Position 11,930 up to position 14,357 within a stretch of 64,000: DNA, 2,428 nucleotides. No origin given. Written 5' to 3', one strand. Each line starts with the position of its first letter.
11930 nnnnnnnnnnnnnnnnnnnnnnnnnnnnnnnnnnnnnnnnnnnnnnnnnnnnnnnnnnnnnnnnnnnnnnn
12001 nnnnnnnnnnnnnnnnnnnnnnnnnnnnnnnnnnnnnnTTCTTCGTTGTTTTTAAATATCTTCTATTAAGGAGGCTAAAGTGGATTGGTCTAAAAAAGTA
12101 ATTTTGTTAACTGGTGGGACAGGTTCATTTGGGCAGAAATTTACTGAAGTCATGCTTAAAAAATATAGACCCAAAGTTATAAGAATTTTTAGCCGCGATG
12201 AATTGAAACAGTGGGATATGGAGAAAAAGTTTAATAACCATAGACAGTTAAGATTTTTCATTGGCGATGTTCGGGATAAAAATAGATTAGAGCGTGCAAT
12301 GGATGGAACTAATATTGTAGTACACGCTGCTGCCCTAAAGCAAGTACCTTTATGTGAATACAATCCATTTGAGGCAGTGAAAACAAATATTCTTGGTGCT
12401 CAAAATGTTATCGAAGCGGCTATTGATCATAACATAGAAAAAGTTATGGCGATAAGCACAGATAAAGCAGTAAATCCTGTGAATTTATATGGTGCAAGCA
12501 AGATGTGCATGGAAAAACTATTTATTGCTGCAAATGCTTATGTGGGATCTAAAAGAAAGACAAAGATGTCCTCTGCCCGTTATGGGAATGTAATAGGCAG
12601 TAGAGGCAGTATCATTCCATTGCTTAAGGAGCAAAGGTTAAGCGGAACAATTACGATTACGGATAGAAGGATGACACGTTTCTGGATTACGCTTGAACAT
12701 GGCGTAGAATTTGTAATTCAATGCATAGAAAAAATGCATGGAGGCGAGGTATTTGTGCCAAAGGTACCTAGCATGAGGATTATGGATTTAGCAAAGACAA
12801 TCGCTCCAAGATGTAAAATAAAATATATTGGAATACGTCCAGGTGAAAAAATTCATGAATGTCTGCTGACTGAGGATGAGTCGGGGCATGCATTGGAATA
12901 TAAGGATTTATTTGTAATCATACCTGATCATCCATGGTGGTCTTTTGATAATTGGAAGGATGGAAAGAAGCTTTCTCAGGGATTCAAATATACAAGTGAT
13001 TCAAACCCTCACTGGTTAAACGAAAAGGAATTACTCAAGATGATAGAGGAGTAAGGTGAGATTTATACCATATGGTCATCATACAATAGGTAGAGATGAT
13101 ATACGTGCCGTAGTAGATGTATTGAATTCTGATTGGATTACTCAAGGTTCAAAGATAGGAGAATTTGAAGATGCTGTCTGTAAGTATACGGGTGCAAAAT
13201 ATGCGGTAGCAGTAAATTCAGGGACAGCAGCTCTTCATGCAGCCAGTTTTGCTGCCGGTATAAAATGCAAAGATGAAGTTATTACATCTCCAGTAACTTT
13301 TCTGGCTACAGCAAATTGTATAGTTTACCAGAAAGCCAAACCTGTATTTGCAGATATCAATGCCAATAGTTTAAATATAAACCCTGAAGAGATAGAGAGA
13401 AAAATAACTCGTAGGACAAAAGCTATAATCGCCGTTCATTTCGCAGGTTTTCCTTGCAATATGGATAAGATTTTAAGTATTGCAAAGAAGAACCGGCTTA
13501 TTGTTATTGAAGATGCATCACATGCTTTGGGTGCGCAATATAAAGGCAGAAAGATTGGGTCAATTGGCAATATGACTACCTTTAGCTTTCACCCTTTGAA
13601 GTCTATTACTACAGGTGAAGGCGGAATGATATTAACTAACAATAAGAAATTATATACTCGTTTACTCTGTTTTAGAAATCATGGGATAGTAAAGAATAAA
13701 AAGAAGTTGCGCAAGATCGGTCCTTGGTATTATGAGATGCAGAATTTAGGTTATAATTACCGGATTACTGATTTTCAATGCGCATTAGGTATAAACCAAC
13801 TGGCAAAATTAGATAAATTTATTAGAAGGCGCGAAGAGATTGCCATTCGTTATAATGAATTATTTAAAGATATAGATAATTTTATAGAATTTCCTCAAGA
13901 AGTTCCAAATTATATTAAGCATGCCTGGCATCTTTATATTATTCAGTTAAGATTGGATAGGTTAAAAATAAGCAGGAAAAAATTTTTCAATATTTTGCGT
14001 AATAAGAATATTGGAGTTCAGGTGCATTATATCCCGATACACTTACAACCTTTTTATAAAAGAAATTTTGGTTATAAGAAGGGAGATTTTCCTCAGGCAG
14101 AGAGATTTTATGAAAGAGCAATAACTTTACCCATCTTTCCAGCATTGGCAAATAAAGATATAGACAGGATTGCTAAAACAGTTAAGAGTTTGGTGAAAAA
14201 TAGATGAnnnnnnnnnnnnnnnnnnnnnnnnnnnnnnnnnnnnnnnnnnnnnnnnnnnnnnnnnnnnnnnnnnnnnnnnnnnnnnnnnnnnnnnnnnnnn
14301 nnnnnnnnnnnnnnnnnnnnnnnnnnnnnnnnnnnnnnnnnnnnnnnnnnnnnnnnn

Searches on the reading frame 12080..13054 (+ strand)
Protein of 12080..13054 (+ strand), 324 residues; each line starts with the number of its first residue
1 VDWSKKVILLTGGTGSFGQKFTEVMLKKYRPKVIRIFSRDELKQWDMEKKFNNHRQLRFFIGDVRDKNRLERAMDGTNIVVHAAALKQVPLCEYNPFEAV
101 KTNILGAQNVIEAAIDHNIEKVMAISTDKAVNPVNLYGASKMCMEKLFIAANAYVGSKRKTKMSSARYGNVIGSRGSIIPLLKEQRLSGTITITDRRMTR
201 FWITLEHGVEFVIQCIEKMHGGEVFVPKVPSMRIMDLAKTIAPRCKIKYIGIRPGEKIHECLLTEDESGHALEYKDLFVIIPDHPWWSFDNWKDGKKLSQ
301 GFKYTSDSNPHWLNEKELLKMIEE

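Call 5: search_protein_families(library=pfam, proteins=[window:12080-13054:+], max_evalue=0.01)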
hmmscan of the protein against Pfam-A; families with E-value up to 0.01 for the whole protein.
window:12080-13054:+ (324 aa): 10 families
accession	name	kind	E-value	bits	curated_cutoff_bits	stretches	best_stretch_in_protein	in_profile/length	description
PF02719.21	Polysacc_synt_2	-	1e-100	337.1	20.2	1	8-280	1-291/293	Polysaccharide biosynthesis protein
PF01370.27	Epimerase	-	3.9e-21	76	20.9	1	8-220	1-232/240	NAD dependent epimerase/dehydratase family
PF01073.25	3Beta_HSD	-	1.9e-17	63.7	22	1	10-133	2-122/280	3-beta hydroxysteroid dehydrogenase/isomerase family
PF16363.11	GDP_Man_Dehyd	-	3.9e-15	56.6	27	1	9-129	1-131/332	GDP-mannose 4,6 dehydratase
PF04321.23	RmlD_sub_bind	-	7.5e-10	38.8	27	1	8-150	3-138/287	RmlD substrate binding domain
PF13460.12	NAD_binding_10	-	6.2e-09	36.4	27.2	1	12-133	1-104/184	NAD(P)H-binding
PF07993.18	NAD_binding_4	-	1e-05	25.2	20.1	1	10-145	1-168/258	Male sterility protein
PF00106.31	adh_short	-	5e-05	23.3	26.6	1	6-148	1-160/195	short chain dehydrogenase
PF05368.20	NmrA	-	0.00013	22.2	27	1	5-85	2-78/298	NmrA-like family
PF08659.16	KR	-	0.00079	19.8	22.6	1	8-123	3-132/180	KR domain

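Call 40: search_protein_families(library=ncbifam, proteins=[window:12080-13054:+], max_evalue=0.001)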
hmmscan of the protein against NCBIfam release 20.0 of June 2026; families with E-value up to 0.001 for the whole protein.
window:12080-13054:+ (324 aa): 20 families
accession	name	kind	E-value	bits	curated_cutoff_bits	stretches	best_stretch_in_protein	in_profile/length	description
TIGR03589.1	PseB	equivalog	5.6e-147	488.9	407.75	1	4-321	3-323/324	UDP-N-acetylglucosamine 4,6-dehydratase (inverting)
TIGR04130.1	FnlA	equivalog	1.1e-78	264.5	730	1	4-289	3-291/337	UDP-N-acetylglucosamine 4,6-dehydratase/5-epimerase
TIGR04180.1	EDH_00030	hypoth_equivalog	2.8e-18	66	475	1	8-129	1-123/297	NAD-dependent 4,6-dehydratase LegB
TIGR02622.1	CDP_4_6_dhtase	equivalog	1.9e-16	60.1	278.45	1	3-174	2-194/352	CDP-glucose 4,6-dehydratase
NF041293.1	G6PDh_Azf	equivalog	1.7e-13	50.6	400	1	6-132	3-120/252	NAD-dependent glucose-6-phosphate dehydrogenase Azf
TIGR03466.1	HpnA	hypoth_equivalog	3.1e-13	49.3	367.65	1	8-165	3-148/327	hopanoid-associated sugar epimerase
TIGR01179.1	galE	equivalog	4.9e-13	48.6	262.3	1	8-175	2-180/332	UDP-glucose 4-epimerase GalE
TIGR01181.1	dTDP_gluc_dehyt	equivalog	2.3e-12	46.7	365.1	1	8-158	2-155/321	dTDP-glucose 4,6-dehydratase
TIGR01214.1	rmlD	equivalog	4.5e-10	39.1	224.05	1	8-148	2-135/285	dTDP-4-dehydrorhamnose reductase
NF042422.1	oxyalk_red_OleD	equivalog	1.4e-09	37.8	580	1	8-135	3-122/329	2-alkyl-3-oxoalkanoate reductase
TIGR02197.1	heptose_epim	equivalog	1.9e-08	33.8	274.6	1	8-175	1-174/316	ADP-glyceromanno-heptose 6-epimerase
NF042423.1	oxyalk_red_Shew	equivalog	1e-07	31.4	580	1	8-128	11-119/331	2-alkyl-3-oxoalkanoate reductase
NF052578.1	StrlDmthSdmBMthl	equivalog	2.5e-07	30.8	600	1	8-141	3-126/328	sterol demethylase protein SdmB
NF043036.1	ErythonDh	equivalog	1.6e-05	24.2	325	1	8-126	3-123/321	D-erythronate dehydrogenase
NF007956.0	PRK10675.1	subfamily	5.2e-05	22.5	394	1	8-126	3-123/338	UDP-glucose 4-epimerase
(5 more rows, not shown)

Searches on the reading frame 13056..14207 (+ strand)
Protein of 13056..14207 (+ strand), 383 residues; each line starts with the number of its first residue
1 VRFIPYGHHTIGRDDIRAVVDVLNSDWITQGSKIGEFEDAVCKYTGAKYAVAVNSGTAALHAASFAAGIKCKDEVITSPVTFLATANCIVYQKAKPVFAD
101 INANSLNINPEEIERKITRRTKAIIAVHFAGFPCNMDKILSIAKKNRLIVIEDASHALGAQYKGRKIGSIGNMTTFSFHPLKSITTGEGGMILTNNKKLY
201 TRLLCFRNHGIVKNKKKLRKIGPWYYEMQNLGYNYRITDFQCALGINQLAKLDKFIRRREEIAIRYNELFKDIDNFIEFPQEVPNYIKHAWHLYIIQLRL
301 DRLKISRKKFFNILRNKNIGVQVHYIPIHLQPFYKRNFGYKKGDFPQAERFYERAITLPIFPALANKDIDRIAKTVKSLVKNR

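Call 5: search_protein_families(library=pfam, proteins=[window:13056-14207:+], max_evalue=0.01)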
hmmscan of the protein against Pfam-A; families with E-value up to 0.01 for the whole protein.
window:13056-14207:+ (383 aa): 4 families
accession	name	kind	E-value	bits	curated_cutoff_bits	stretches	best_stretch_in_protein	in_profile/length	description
PF01041.23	DegT_DnrJ_EryC1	-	1.9e-130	435.7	19.8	1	11-376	3-359/360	DegT/DnrJ/EryC1/StrS aminotransferase family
PF00155.27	Aminotran_1_2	-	7.3e-06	25.8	19.7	1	35-156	45-188/361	Aminotransferase class I and II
PF01053.26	Cys_Met_Meta_PP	-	7.8e-06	25.1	27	1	37-159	57-179/381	Cys/Met metabolism PLP-dependent enzyme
PF01212.27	Beta_elim_lyase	-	6.5e-05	22.8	27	1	33-278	33-273/288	Beta-eliminating lyase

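Call 40: search_protein_families(library=ncbifam, proteins=[window:13056-14207:+], max_evalue=0.001)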
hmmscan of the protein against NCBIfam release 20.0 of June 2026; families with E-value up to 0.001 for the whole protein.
window:13056-14207:+ (383 aa): 16 families
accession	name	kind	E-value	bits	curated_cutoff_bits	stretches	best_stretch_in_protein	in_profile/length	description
TIGR03588.1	PseC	equivalog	2e-148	494.4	423.5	1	3-378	1-378/380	UDP-4-amino-4,6-dideoxy-N-acetyl-beta-L-altrosamine transaminase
NF008658.2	PRK11658.1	equivalog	2.6e-97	325.8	631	1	2-381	3-378/379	UDP-4-amino-4-deoxy-L-arabinose aminotransferase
TIGR04181.1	NHT_00031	hypoth_equivalog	1.6e-80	270.7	420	1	12-359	9-357/359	LegC family aminotransferase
NF008687.0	PRK11706.1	equivalog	2.8e-78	263.3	375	1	12-380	10-374/375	dTDP-4-amino-4,6-dideoxygalactose transaminase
TIGR02379.1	ECA_wecE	subfamily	1e-67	228.6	434.85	1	38-379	37-374/376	dTDP-4-amino-4,6-dideoxy-D-glucose transaminase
NF011936.0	PRK15407.1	equivalog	7.2e-66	222.7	423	2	4-210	37-251/440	lipopolysaccharide biosynthesis protein RfbH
TIGR04427.1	PLP_DesI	equivalog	1e-53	182.9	650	1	22-380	41-383/390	dTDP-4-dehydro-6-deoxyglucose aminotransferase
NF005816.0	PRK07682.1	equivalog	2.3e-06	26.5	620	1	55-157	97-206/390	aminotransferase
TIGR01977.1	am_tr_V_EF2568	hypoth_equivalog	3.3e-06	26.4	377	1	51-199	66-218/376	cysteine desulfurase family protein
NF009079.0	PRK12414.1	subfamily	3.3e-05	23.1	481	1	44-126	87-168/384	methionine aminotransferase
NF000586.1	PRK00011.1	subfamily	4.6e-05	22.3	335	1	41-202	71-239/404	serine hydroxymethyltransferase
NF005817.0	PRK07683.1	equivalog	5.1e-05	22.2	575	1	36-127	69-168/387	aminotransferase A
NF005263.0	PRK06767.1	equivalog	0.00029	20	617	1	37-157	66-186/392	methionine gamma-lyase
NF004975.0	PRK06348.1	equivalog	0.0003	19.9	549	1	56-154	95-202/384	pyridoxal phosphate-dependent aminotransferase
NF041091.1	asp_aminotase_Arch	equivalog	0.00045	19.2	550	1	50-153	90-199/376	aspartate aminotransferase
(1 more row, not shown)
